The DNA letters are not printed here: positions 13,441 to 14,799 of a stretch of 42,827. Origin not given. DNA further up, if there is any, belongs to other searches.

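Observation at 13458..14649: Hidden 33-aa precursor-like peptide coupled to a radical SAM/SPASM enzyme: candidate undescribed RiPP cassette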

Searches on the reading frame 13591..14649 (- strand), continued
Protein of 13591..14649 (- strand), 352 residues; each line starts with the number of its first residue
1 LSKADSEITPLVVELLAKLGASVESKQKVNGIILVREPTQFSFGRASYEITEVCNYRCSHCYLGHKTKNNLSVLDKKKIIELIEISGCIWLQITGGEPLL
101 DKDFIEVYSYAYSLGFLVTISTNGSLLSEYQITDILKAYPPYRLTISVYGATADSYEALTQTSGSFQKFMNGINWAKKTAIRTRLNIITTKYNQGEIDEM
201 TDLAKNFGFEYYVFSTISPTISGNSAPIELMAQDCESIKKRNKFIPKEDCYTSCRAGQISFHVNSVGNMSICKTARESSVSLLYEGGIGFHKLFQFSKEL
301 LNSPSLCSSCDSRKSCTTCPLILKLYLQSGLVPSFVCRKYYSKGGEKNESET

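Call 12: search_protein_families(library=ncbifam, proteins=[P0063, P0105, P0060], max_evalue=1)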
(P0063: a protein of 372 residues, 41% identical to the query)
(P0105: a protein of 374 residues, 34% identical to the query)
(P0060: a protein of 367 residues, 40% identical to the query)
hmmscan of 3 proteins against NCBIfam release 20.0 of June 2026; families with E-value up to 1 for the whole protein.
P0063 (372 aa): 49 families (the best 25 are shown)
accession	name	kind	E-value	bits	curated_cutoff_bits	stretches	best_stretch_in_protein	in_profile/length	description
TIGR03962.1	mycofact_rSAM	equivalog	3.5e-20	72.5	265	1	83-243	15-176/339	mycofactocin radical SAM maturase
TIGR04055.1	rSAM_NirJ2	equivalog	1.7e-19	70.6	500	2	83-252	3-173/326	putative heme d1 biosynthesis radical SAM protein NirJ2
TIGR04545.1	rSAM_ahbD_hemeb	equivalog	7.6e-18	65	500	1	83-257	3-178/339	heme b synthase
TIGR02668.1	moaA_archaeal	equivalog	1.4e-17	63.7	325.25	1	86-250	16-183/303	GTP 3',8-cyclase MoaA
NF045574.1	sacti_mat_StsB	exception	1.1e-16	60.8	625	1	81-241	97-257/466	StsB family radical SAM/SPASM domain sactipeptide maturase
TIGR02666.1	moaA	equivalog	9.4e-15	54.4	284.05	1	90-243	20-183/336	GTP 3',8-cyclase MoaA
TIGR04051.1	rSAM_NirJ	equivalog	1.4e-14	53.9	515.45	1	84-243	6-166/354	heme d1 biosynthesis radical SAM protein NirJ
TIGR04054.1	rSAM_NirJ1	equivalog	2.3e-14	52.8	650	1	83-253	39-214/387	putative heme d1 biosynthesis radical SAM protein NirJ1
TIGR04053.2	TIGR04053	equivalog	9.5e-14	51.4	395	1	83-241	11-174/366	TIGR04053 family radical SAM/SPASM domain-containing protein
TIGR04347.1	pseudo_SAM_Halo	equivalog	1.5e-13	50.8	525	1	83-254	41-217/390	TIGR04347 family pseudo-SAM/SPASM protein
NF038283.1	viperin_w_prok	equivalog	4.3e-13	49.1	180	1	83-232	5-169/281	viperin family antiviral radical SAM protein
TIGR04251.1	SCM_rSAM_ScmF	equivalog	8.6e-13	48.4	400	1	88-260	12-188/353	SynChlorMet cassette radical SAM/SPASM protein ScmF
NF001199.0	PRK00164.2-1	equivalog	1.4e-12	47.4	231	1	86-242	18-177/308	GTP 3',8-cyclase MoaA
NF012164.0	AlbA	equivalog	4.9e-12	45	850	1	80-238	113-273/442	subtilosin maturase AlbA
TIGR03977.1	rSAM_pair_HxsC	equivalog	1.1e-11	44.2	267.9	1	90-246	35-196/292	His-Xaa-Ser system radical SAM maturase HxsC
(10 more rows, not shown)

P0105 (374 aa): 46 families (the best 25 are shown)
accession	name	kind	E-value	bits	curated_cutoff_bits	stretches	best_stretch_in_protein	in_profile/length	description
TIGR03962.1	mycofact_rSAM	equivalog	9.9e-22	77.5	265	1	84-246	15-178/339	mycofactocin radical SAM maturase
TIGR04545.1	rSAM_ahbD_hemeb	equivalog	1.5e-20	73.9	500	1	84-257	3-178/339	heme b synthase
TIGR04055.1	rSAM_NirJ2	equivalog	2e-19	70.3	500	1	84-257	3-177/326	putative heme d1 biosynthesis radical SAM protein NirJ2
TIGR04051.1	rSAM_NirJ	equivalog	2.3e-16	59.7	515.45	1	85-252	6-174/354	heme d1 biosynthesis radical SAM protein NirJ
TIGR02668.1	moaA_archaeal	equivalog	9.6e-16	57.6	325.25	1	87-243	16-175/303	GTP 3',8-cyclase MoaA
TIGR02666.1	moaA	equivalog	1e-15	57.6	284.05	1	91-247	20-186/336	GTP 3',8-cyclase MoaA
TIGR04053.2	TIGR04053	equivalog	2e-15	56.9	395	1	84-247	11-179/366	TIGR04053 family radical SAM/SPASM domain-containing protein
NF045574.1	sacti_mat_StsB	exception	3.4e-15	55.8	625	1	85-248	100-263/466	StsB family radical SAM/SPASM domain sactipeptide maturase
TIGR04251.1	SCM_rSAM_ScmF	equivalog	1.6e-14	54.1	400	1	89-260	12-188/353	SynChlorMet cassette radical SAM/SPASM protein ScmF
TIGR04303.1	GeoRSP_rSAM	equivalog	1.9e-14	54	400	1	84-254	8-177/325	GeoRSP system radical SAM/SPASM protein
TIGR04347.1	pseudo_SAM_Halo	equivalog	7.2e-14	51.8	525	1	84-252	41-210/390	TIGR04347 family pseudo-SAM/SPASM protein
TIGR04466.1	rSAM_BlsE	equivalog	2.1e-13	50.4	400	1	91-248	13-169/327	cytosylglucuronate decarboxylase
TIGR04054.1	rSAM_NirJ1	equivalog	4.1e-12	45.4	650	1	84-251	39-207/387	putative heme d1 biosynthesis radical SAM protein NirJ1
TIGR04546.1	rSAM_ahbC_deAc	equivalog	4.9e-12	45.4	650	1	84-249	42-208/390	12,18-didecarboxysiroheme deacetylase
NF038283.1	viperin_w_prok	equivalog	1.5e-11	44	180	1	85-243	6-177/281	viperin family antiviral radical SAM protein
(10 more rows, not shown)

P0060 (367 aa): 54 families (the best 25 are shown)
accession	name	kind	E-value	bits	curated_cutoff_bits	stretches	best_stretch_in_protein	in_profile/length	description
TIGR04545.1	rSAM_ahbD_hemeb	equivalog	5.4e-21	75.4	500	1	82-257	3-180/339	heme b synthase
NF045574.1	sacti_mat_StsB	exception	9.1e-19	67.6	625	1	81-244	98-261/466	StsB family radical SAM/SPASM domain sactipeptide maturase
TIGR04051.1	rSAM_NirJ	equivalog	1.4e-18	67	515.45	1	87-252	10-176/354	heme d1 biosynthesis radical SAM protein NirJ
TIGR03962.1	mycofact_rSAM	equivalog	1.6e-18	67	265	1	82-245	15-179/339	mycofactocin radical SAM maturase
TIGR04055.1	rSAM_NirJ2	equivalog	1.8e-17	63.8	500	1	87-255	8-177/326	putative heme d1 biosynthesis radical SAM protein NirJ2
TIGR02668.1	moaA_archaeal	equivalog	2.1e-17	63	325.25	1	84-240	15-174/303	GTP 3',8-cyclase MoaA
TIGR04466.1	rSAM_BlsE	equivalog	2e-16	60.4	400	1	88-236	12-159/327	cytosylglucuronate decarboxylase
TIGR04053.2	TIGR04053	equivalog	3.6e-16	59.4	395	1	83-244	12-178/366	TIGR04053 family radical SAM/SPASM domain-containing protein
TIGR02666.1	moaA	equivalog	1.6e-15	57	284.05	1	89-244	20-185/336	GTP 3',8-cyclase MoaA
TIGR04251.1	SCM_rSAM_ScmF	equivalog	3.4e-15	56.3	400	1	84-258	9-188/353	SynChlorMet cassette radical SAM/SPASM protein ScmF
NF038283.1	viperin_w_prok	equivalog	1.7e-14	53.7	180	1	87-231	10-169/281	viperin family antiviral radical SAM protein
TIGR04054.1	rSAM_NirJ1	equivalog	1.9e-14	53.1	650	1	83-251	40-209/387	putative heme d1 biosynthesis radical SAM protein NirJ1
NF001199.0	PRK00164.2-1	equivalog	1.8e-13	50.3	231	1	85-239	18-175/308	GTP 3',8-cyclase MoaA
TIGR04303.1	GeoRSP_rSAM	equivalog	5.4e-13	49.2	400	1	83-252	9-177/325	GeoRSP system radical SAM/SPASM protein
TIGR04347.1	pseudo_SAM_Halo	equivalog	1.7e-12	47.3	525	1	88-244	47-204/390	TIGR04347 family pseudo-SAM/SPASM protein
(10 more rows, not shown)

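Call 21: search_solved_structures(query=A1, max_evalue=0.001, show_alignments=2)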
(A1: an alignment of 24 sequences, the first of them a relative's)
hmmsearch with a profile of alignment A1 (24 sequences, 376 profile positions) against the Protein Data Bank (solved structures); distinct sequences matched with E-value up to 0.001: 24.
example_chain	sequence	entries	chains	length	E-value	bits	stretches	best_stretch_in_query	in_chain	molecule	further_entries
7vob_C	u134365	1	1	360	6.5e-17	64.8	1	88-246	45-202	Cytosylglucuronate decarboxylase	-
7voc_C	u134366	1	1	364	6.6e-17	64.7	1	88-246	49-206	Cytosylglucuronate decarboxylase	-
6efn_A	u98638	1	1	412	1.4e-16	63.7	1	76-318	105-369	Sporulation killing factor maturation protein SkfB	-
9dfu_A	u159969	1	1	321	1.1e-10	44.3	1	82-261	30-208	Radical SAM core domain-containing protein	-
9dfn_A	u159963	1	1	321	3.2e-10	42.7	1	82-261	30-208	Radical SAM core domain-containing protein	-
2fb2_A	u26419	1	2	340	5.2e-10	42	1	86-238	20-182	Molybdenum cofactor biosynthesis protein A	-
1tv7_A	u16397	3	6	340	6.2e-10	41.8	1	86-238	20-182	Molybdenum cofactor biosynthesis protein A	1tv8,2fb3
7n7h_A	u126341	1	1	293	3.2e-09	39.4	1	82-250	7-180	VIPERIN-LIKE ENZYME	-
6q2p_A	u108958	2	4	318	1.2e-08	37.5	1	81-232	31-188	Radical S-adenosyl methionine domain-containing protein 2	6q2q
5vsl_A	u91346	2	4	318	1.3e-08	37.4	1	81-232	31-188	Radical S-adenosyl methionine domain-containing protein 2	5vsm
6b4c_A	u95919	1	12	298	4e-08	35.8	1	82-265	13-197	Viperin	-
9dgw_A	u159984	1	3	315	4.5e-08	35.7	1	82-263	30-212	Radical SAM core domain-containing protein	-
6c8v_A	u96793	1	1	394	4.7e-08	35.6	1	85-245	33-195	Coenzyme PQQ synthesis protein E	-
7n7i_A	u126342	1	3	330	4.7e-08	35.6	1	82-263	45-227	Viperin-like enzyme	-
9dfw_A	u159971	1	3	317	8.2e-08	34.8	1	82-235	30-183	Radical SAM core domain-containing protein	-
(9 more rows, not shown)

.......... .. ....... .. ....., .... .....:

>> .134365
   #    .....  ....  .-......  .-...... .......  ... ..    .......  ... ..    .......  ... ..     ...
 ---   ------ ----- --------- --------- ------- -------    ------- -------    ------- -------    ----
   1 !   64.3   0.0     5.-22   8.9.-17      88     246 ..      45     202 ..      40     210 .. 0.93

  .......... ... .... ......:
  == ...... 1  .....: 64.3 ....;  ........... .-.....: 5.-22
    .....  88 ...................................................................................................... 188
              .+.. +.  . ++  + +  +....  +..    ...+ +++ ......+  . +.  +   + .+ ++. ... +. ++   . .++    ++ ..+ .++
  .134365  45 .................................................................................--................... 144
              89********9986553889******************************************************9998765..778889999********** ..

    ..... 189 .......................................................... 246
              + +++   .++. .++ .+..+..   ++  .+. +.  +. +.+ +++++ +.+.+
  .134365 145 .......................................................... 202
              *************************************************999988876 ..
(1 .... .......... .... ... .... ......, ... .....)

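Call 22: find_encoding_contigs(protein=P0019, flank=6000, max_places=2)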
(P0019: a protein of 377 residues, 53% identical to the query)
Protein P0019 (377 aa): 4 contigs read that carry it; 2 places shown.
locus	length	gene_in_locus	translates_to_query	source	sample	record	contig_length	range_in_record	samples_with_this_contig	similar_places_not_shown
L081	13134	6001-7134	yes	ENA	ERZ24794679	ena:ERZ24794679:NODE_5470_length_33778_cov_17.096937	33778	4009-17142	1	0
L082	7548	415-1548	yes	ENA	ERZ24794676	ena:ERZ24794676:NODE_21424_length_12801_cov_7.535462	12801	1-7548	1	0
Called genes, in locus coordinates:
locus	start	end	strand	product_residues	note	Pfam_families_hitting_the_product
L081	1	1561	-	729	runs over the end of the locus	PF00404:Dockerin_1 (faint), PF01551:Peptidase_M23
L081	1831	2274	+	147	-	PF01551:Peptidase_M23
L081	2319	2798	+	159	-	PF00293:NUDIX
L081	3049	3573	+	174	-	-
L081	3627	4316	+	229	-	-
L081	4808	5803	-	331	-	-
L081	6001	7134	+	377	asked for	PF04055:Radical_SAM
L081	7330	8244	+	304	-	PF00583:Acetyltransf_1 (weak), PF13508:Acetyltransf_7 (weak)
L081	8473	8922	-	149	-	-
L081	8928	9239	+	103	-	-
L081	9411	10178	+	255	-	-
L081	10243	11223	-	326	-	PF21068:ATPgraspMvdD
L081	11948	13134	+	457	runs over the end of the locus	PF04055:Radical_SAM, PF13353:Fer4_12 (weak), PF13186:SPASM (weak)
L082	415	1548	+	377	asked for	PF04055:Radical_SAM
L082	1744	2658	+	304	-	PF00583:Acetyltransf_1 (weak), PF13508:Acetyltransf_7 (weak)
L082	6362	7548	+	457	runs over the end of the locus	PF04055:Radical_SAM, PF13353:Fer4_12 (weak), PF13186:SPASM (weak)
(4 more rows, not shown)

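Call 23: find_encoding_contigs(protein=P0028, flank=6000, max_places=2)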
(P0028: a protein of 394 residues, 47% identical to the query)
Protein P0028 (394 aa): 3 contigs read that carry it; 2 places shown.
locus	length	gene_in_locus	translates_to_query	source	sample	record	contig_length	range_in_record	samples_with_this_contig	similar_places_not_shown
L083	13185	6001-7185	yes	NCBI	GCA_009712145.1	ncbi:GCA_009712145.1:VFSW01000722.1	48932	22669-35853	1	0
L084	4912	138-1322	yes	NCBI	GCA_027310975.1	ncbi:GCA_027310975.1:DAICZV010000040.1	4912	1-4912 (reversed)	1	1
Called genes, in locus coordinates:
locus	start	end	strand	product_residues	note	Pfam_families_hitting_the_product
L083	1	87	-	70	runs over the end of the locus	PF21748:UPF0150 (weak)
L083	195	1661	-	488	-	PF18962:Por_Secre_tail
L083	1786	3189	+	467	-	-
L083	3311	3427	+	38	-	-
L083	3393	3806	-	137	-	PF00293:NUDIX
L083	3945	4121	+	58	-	-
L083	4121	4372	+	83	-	-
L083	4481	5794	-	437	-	PF13088:BNR_2 (faint), PF02012:BNR (faint), PF15902:Sortilin-Vps10 (weak), PF13860:FlgD_ig (weak), PF18962:Por_Secre_tail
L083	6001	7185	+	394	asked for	PF04055:Radical_SAM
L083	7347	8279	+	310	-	PF00583:Acetyltransf_1, PF13508:Acetyltransf_7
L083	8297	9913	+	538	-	-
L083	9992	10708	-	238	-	PF18912:DZR_2 (weak), PF00156:Pribosyltran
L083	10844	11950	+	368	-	PF11104:PilM_2, PF14450:FtsA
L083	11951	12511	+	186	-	-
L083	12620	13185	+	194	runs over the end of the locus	PF10741:T2SSM_b (weak)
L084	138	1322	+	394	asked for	PF04055:Radical_SAM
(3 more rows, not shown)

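Call 24: find_encoding_contigs(protein=P0045, flank=6000, max_places=2)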
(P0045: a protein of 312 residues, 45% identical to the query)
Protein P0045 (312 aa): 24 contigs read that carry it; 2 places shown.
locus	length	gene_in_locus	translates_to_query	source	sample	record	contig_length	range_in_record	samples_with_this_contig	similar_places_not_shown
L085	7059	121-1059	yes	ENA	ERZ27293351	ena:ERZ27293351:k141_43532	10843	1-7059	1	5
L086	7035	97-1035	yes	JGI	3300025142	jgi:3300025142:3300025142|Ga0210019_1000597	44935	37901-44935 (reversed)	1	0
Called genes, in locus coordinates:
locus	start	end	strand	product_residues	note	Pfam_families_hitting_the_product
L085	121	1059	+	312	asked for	PF04055:Radical_SAM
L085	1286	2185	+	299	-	PF00583:Acetyltransf_1 (weak), PF13508:Acetyltransf_7 (weak)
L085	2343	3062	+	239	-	-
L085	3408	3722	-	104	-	-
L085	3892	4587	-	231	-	PF18742:DpnII-MboI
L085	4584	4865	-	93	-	-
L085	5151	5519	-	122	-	-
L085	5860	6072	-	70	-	-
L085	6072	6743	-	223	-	PF04350:PilO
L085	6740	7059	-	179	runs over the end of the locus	PF05137:PilN (weak)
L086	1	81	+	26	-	?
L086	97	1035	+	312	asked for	PF04055:Radical_SAM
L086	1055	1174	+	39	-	-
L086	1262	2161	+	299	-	PF00583:Acetyltransf_1 (weak), PF13508:Acetyltransf_7 (weak)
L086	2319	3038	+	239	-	-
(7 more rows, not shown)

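Call 26: search_protein_families(library=padloc, proteins=[window:13591-14649:-], max_evalue=0.01)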
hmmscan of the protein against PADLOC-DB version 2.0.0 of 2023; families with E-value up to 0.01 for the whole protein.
window:13591-14649:- (352 aa): 3 families
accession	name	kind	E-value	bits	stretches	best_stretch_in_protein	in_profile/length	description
PDLC02903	pVip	-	5.6e-22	76.4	1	48-196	4-152/257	Viperins not associated with kinases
PDLC02904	pVip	-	3.4e-19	67.4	1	48-207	7-165/262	Viperins associated with kinases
PDLC02905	pVip-kinase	-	1.5e-05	22.4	1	48-131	186-276/474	Viperin-kinase fusion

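Call 27: search_protein_families(library=ncbifam, proteins=[L083:8297-9913:+, L004:3874-5610:+, L075:6001-7869:+, L015:4995-5843:+], max_evalue=0.001)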
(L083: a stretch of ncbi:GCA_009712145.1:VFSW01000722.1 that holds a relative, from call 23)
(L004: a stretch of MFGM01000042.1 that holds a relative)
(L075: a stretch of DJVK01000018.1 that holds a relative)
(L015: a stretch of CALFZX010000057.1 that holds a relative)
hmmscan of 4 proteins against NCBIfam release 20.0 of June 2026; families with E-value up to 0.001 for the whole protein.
L083:8297-9913:+ (538 aa): 0 families

L004:3874-5610:+ (578 aa): 187 families (the best 25 are shown)
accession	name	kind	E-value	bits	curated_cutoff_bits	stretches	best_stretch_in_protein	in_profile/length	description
NF010178.0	PRK13657.1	equivalog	3.7e-115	385.6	733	1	11-576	11-570/588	glucan ABC transporter ATP-binding protein/ permease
TIGR02204.1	MsbA_rel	hypoth_equivalog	4.7e-115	385.4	780.4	1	8-573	7-572/576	ABC transporter, permease/ATP-binding protein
TIGR02203.1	MsbA_lipidA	equivalog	6.8e-115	384.7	602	1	10-574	5-567/572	lipid A export permease/ATP-binding protein MsbA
TIGR01846.1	type_I_sec_HlyB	subfamily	5.1e-107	358.9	725.55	1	18-576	138-692/694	type I secretion system permease/ATPase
TIGR00958.1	3a01208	subfamily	1.8e-102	343.8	874.6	1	15-572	157-710/711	antigen peptide transporter 2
TIGR03796.1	NHLM_micro_ABC1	equivalog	5.2e-100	335.7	853.3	1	8-572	143-708/710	NHLP family bacteriocin export ABC transporter peptidase/permease/ATPase subunit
NF052233.1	CphA_assoc_ABC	equivalog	1.4e-99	334.5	880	1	10-577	175-744/766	cyanophycin metabolism-associated ABC transporter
NF045513.1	HepA_fam_ABC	equivalog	3.3e-99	333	725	1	73-573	112-606/610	heterocyst formation ABC transporter subunit HepA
NF008381.0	PRK11176.1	equivalog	3.6e-93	312.9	867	1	8-576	14-579/582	lipid A ABC transporter ATP-binding protein/permease MsbA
TIGR03375.1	type_I_sec_LssB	subfamily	2.2e-91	307.2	693.1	1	11-564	141-690/696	type I secretion system permease/ATPase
TIGR03797.1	NHLM_micro_ABC2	equivalog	4.5e-90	303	709.4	1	15-574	132-683/686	NHLP bacteriocin export ABC transporter permease/ATPase subunit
TIGR01192.1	chvA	subfamily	7.4e-87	292.3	585.4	1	10-573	10-567/585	glucan export ABC transporter ATP-binding protein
TIGR01193.1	bacteriocin_ABC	subfamily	1.1e-80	272.1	523.85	1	18-573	155-706/708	peptide cleavage/export ABC transporter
TIGR02857.1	CydD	equivalog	3e-73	247.6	435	1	23-548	7-529/529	thiol reductant ABC exporter subunit CydD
NF008056.1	PRK10790.1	equivalog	6.3e-72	242.9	746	1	8-576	12-575/584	SmdB family multidrug efflux ABC transporter permease/ATP-binding protein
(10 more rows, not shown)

L075:6001-7869:+ (622 aa): 5 families
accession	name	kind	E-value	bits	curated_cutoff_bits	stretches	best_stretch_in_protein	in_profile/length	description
TIGR02094.1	more_P_ylases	subfamily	1.6e-58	198.9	191.7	1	62-540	2-518/600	alpha-glucan family phosphorylase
NF041129.1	maldex_phorlase_Thcocales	equivalog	1.7e-45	155.5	1500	1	175-599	229-682/816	maltodextrin phosphorylase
TIGR02093.1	P_ylase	subfamily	2.7e-10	39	552.9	1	232-539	335-676/804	glycogen/starch/alpha-glucan family phosphorylase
NF011562.0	PRK14986.1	equivalog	3.5e-08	32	1546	1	288-539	416-682/815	glycogen phosphorylase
NF011561.0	PRK14985.1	equivalog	4.9e-08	31.6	1273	1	280-538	396-668/800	maltodextrin phosphorylase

L015:4995-5843:+ (282 aa): 2 families
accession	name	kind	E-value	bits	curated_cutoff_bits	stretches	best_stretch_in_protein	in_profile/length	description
NF008057.0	PRK10791.1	equivalog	2.3e-17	63.2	297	1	127-278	3-161/164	peptidylprolyl isomerase B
NF008151.0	PRK10903.1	equivalog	4.4e-17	62.2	308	1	127-280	32-184/190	peptidylprolyl isomerase A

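Call 28: predict_structure(alignment_id=A1)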
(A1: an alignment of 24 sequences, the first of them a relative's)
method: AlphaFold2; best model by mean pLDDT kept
length: 352 residues; sequences in the alignment: 24
mean_pLDDT: 78.5   pTM: 0.78
mean pLDDT of the five models: 78.5, 77.7, 77.0, 76.6, 75.6
residues with pLDDT >= 90: 159; 70-90: 84; 50-70: 65; < 50: 44
segments of 3 or more residues with pLDDT < 50: 234-238, 242-251, 304-311, 313-318, 341-352
pLDDT, mean of each block of 10 residues (from residue 1): 68 81 76 77 93 85 64 97 95 94 97 96 97 96 96 93 96 96 91 88 96 68 61 51 43 73 92 75 90 81 50 49 61 55 38 29
secondary structure, 60 per line:
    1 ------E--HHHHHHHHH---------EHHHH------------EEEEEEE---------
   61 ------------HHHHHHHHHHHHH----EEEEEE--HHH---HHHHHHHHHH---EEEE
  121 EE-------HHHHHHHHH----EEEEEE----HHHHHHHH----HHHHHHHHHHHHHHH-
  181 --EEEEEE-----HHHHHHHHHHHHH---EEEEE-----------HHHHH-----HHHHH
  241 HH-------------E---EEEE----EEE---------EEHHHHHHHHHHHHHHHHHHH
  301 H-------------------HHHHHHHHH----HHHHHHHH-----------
elements in order: H10-18 H29-32 E45-51 H73-85 E90-95 H104-113 E117-122 H130-138 E143-148 H153-160 H165-179 E183-188 H194-206 E210-214 H226-230 H236-242 E260-263 E268-270 H282-301 H321-329 H334-341
